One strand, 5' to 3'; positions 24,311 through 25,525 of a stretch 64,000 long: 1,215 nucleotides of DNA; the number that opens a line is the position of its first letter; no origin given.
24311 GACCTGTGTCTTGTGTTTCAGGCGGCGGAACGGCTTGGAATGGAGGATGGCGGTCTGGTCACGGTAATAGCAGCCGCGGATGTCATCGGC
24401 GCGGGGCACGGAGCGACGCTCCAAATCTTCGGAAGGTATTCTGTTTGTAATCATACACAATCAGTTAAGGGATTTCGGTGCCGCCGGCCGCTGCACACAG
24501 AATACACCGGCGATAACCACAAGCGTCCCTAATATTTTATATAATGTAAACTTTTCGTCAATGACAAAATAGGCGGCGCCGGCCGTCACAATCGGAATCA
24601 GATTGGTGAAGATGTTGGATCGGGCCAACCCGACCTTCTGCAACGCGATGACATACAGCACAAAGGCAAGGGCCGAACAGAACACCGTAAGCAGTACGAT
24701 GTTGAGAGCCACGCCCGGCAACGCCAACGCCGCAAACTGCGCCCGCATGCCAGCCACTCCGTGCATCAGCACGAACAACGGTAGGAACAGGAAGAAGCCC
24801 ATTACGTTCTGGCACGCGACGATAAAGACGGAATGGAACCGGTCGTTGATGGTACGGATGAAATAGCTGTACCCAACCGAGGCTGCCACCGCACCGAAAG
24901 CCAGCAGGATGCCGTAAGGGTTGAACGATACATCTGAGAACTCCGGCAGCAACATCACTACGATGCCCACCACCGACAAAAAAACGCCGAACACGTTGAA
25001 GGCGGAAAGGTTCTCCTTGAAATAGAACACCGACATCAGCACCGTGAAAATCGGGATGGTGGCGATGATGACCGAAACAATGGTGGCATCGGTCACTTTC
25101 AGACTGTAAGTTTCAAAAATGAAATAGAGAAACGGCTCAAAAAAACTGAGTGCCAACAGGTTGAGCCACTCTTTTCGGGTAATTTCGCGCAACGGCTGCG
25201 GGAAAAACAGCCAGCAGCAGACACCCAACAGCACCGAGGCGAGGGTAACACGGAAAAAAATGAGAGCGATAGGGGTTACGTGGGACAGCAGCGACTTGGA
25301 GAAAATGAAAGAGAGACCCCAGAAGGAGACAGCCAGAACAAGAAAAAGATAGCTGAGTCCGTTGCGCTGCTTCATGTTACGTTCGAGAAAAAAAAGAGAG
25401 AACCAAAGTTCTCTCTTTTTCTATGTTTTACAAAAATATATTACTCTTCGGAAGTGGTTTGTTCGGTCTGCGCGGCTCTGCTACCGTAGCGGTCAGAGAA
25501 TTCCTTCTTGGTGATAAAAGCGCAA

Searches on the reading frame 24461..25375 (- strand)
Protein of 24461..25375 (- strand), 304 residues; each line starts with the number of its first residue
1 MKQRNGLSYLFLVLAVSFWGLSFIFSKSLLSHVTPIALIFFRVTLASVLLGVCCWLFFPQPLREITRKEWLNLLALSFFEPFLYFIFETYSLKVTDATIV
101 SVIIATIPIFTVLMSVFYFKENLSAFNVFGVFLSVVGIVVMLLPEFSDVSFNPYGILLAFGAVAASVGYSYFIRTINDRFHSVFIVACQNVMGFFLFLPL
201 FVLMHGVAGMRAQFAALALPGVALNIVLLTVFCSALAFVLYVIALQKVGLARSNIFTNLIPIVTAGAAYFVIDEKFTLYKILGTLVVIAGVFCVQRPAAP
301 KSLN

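Call 21: find_encoding_contigs(protein=window:24461-25375:-, flank=10000, max_places=8)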
Protein window:24461-25375:- (304 aa): 4 contigs read that carry it; 3 places shown.
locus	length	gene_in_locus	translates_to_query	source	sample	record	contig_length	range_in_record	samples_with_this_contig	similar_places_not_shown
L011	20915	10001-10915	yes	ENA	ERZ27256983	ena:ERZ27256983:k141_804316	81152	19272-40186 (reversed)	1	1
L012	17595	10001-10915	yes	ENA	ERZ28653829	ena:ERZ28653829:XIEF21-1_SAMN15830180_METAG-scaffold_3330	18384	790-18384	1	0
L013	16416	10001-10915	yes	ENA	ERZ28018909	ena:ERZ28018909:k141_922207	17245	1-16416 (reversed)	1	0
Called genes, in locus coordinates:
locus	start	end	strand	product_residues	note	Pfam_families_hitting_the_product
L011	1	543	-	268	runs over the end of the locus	PF27507:DjlA_TM (weak), PF05099:TerB, PF00226:DnaJ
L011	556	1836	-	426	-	PF00919:UPF0004, PF04055:Radical_SAM, PF18693:TRAM_2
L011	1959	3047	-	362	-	PF01571:GCV_T, PF08669:GCV_T_C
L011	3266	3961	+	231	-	-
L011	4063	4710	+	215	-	PF01168:Ala_racemase_N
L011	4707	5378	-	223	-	PF01135:PCMT, PF13847:Methyltransf_31 (weak)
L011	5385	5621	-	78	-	PF02823:ATP-synt_DE_N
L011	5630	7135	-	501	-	PF02874:ATP-synt_ab_N, PF00006:ATP-synt_ab, PF22919:ATP-synt_VA_C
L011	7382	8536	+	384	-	PF00158:Sigma54_activat, PF07728:AAA_5 (weak), PF14532:Sigma54_activ_2, PF25601:AAA_lid_14, PF18024:HTH_50, PF02954:HTH_8, PF13518:HTH_28 (faint)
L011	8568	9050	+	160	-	PF04390:LptE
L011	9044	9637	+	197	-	-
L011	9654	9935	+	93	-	PF03840:SecG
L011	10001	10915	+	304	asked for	PF00892:EamA, PF03151:TPT, PF00892:EamA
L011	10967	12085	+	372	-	PF01966:HD, PF13286:HD_assoc (weak)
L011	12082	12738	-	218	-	PF05222:AlaDh_PNT_N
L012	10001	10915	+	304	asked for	PF00892:EamA, PF03151:TPT, PF00892:EamA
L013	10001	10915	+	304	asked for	PF00892:EamA, PF03151:TPT, PF00892:EamA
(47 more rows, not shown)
